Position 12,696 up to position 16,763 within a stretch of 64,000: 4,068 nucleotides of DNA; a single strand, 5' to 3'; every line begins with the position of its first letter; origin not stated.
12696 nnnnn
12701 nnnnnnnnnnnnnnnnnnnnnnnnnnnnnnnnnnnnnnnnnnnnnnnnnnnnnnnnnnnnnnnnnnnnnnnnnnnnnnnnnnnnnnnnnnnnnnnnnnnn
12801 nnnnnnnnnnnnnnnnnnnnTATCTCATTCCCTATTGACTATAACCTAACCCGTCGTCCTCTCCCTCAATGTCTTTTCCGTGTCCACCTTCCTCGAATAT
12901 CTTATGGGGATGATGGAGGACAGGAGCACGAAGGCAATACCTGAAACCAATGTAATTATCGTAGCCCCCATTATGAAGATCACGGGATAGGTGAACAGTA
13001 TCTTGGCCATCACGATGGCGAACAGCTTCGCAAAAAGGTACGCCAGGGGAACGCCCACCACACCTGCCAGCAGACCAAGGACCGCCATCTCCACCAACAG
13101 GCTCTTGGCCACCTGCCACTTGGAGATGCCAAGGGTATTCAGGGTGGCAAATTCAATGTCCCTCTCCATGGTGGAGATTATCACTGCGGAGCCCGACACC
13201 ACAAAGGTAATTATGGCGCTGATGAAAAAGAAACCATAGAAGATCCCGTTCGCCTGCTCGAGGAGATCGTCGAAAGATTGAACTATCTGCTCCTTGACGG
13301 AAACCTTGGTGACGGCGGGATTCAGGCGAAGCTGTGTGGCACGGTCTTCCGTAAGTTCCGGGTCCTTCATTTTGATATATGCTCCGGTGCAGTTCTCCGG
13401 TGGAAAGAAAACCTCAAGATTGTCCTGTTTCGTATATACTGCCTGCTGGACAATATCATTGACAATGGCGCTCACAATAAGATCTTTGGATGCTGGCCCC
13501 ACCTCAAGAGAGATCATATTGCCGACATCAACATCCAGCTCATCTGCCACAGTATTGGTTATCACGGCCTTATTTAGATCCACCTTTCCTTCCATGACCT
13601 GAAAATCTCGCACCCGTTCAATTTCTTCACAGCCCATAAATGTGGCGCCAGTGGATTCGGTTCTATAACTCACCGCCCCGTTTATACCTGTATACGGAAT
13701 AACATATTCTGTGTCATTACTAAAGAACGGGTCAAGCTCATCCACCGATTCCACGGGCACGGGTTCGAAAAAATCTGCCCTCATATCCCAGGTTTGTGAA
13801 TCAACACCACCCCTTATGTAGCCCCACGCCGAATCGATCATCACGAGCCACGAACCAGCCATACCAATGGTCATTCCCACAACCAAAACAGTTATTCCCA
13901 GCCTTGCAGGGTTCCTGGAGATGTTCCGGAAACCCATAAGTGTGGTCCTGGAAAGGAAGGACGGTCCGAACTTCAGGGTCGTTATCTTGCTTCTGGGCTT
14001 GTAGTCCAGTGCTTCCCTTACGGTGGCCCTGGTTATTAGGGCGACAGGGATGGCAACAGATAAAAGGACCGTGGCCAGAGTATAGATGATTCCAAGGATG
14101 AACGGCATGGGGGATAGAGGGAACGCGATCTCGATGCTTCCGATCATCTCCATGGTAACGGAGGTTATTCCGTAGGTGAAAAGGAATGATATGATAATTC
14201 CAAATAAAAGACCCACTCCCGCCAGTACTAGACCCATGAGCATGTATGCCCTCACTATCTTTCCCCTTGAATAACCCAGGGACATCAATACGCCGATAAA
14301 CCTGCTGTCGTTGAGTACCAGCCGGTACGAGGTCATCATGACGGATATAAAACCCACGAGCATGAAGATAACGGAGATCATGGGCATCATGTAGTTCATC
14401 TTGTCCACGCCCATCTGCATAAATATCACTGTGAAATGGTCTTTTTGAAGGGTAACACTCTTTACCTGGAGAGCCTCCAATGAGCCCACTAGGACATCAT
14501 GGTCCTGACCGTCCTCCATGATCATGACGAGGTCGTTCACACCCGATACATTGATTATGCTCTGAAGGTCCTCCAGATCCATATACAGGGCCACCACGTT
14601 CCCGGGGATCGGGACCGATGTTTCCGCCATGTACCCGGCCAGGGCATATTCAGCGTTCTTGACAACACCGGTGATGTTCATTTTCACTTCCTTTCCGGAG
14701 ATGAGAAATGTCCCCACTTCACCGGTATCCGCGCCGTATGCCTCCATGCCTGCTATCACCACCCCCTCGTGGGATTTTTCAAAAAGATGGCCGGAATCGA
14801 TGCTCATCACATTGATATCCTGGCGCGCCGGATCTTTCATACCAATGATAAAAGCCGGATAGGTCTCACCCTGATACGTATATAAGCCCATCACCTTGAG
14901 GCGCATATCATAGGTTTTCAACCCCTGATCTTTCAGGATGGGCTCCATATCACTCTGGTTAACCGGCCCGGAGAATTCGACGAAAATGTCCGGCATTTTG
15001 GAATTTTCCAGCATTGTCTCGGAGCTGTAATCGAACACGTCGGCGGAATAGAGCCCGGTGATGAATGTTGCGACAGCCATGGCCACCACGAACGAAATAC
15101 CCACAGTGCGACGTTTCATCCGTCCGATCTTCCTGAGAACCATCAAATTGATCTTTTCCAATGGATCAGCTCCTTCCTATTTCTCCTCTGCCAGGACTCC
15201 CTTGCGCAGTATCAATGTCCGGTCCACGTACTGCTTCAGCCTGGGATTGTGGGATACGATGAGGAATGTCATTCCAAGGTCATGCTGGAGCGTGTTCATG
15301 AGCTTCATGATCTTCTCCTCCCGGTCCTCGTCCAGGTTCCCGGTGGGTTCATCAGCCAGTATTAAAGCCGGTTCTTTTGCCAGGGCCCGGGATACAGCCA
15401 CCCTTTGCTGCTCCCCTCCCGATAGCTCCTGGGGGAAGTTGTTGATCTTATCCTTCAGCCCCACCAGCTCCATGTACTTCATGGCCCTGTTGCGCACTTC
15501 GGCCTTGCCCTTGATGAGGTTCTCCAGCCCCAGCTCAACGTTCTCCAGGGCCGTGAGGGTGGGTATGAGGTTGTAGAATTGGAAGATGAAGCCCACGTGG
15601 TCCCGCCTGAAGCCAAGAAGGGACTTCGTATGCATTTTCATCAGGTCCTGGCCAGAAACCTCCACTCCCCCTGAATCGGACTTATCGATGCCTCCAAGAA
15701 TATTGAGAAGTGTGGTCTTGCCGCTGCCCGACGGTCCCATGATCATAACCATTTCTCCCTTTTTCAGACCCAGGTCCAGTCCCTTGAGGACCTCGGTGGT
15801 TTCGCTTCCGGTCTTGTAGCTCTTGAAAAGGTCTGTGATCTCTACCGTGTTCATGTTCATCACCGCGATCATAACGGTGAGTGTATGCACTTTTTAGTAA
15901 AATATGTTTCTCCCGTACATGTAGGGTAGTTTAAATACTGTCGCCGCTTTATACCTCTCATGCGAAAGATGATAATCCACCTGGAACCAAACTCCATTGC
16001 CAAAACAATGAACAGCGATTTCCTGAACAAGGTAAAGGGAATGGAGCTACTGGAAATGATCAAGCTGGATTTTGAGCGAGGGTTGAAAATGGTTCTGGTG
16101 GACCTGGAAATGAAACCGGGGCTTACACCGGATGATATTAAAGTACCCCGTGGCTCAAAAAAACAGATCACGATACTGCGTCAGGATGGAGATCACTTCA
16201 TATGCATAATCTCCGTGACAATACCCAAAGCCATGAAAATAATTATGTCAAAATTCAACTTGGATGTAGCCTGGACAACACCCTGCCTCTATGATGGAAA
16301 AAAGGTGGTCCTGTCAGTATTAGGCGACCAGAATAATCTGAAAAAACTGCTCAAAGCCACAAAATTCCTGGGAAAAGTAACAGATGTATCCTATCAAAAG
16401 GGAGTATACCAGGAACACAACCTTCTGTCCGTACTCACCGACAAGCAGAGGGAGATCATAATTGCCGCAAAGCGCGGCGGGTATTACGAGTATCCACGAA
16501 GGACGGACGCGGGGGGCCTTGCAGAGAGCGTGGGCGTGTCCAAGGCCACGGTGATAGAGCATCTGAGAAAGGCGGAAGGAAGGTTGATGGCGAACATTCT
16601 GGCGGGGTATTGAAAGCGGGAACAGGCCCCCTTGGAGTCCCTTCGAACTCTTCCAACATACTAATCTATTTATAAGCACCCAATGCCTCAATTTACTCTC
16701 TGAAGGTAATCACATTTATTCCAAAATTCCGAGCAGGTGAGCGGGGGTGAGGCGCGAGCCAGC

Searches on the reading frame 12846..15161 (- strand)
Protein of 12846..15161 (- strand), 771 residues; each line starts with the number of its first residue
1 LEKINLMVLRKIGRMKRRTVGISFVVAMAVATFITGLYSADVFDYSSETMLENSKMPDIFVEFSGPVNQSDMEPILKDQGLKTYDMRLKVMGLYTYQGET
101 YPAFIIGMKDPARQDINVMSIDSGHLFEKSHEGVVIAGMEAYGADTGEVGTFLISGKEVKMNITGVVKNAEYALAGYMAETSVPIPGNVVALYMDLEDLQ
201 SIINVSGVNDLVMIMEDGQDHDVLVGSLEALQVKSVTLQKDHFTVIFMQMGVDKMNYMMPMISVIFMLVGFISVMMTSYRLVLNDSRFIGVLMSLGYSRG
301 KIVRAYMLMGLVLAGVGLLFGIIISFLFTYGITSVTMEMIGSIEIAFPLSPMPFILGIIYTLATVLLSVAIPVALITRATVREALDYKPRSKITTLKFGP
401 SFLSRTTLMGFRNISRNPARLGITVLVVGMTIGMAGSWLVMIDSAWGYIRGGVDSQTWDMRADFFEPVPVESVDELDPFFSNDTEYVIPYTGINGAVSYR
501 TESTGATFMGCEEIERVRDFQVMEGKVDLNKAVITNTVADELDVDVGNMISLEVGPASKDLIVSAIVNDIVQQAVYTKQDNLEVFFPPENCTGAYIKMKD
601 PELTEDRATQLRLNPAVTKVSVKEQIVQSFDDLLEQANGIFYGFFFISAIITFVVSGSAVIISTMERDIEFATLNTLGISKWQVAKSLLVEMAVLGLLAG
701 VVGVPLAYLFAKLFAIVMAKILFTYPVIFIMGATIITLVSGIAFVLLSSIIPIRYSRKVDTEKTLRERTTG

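Call 28: search_protein_families(library=pfam, proteins=[window:12846-15161:-])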
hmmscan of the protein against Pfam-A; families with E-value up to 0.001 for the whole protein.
window:12846-15161:- (771 aa): 2 families
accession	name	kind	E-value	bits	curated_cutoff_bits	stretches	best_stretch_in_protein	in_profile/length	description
PF02687.27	FtsX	-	1.7e-25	89.9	25.5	2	644-759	3-118/120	FtsX-like permease C-terminal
PF12704.14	MacB_PCD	-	6.7e-05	23.7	27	1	425-626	5-204/207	MacB-like periplasmic core domain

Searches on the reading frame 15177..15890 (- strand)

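Call 28: search_protein_families(library=pfam, proteins=[window:15177-15890:-])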
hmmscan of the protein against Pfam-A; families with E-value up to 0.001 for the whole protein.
window:15177-15890:- (237 aa): 5 families
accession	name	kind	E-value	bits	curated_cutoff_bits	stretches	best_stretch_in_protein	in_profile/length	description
PF00005.33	ABC_tran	-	3e-33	115.7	25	1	35-183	1-136/137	ABC transporter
PF02463.25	SMC_N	-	7.6e-07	29.2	40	1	44-225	23-208/220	RecF/RecN/SMC N terminal domain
PF13304.12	AAA_21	-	0.00013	22.6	27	0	48-68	2-22/304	AAA domain, putative AbiEii toxin, Type IV TA system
PF03193.22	RsgA_GTPase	-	0.00015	22.1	30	1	23-74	85-135/174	RsgA GTPase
PF13238.12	AAA_18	-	0.00038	21.4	29.4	0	48-98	1-43/128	AAA domain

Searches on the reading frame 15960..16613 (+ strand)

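Call 28: search_protein_families(library=pfam, proteins=[window:15960-16613:+])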
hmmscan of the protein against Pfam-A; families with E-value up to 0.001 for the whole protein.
window:15960-16613:+ (217 aa): 1 family
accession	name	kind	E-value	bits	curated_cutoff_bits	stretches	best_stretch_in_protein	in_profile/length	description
PF04967.18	HTH_10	-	3.2e-19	68.9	23.1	1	159-211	1-53/53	HTH DNA binding domain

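Call 76: search_protein_families(library=ncbifam, proteins=[window:15960-16613:+], max_evalue=0.001)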
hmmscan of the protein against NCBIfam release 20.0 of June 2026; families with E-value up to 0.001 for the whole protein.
window:15960-16613:+ (217 aa): 0 families

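Call 96: search_protein_families(library=padloc, proteins=[window:15960-16613:+], max_evalue=0.01)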
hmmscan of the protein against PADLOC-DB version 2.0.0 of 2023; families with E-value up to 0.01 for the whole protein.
window:15960-16613:+ (217 aa): 1 family
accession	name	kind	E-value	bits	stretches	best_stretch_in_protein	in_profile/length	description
PDLC01853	CARF3--CARF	-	0.0083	13.8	0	157-207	134-180/209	-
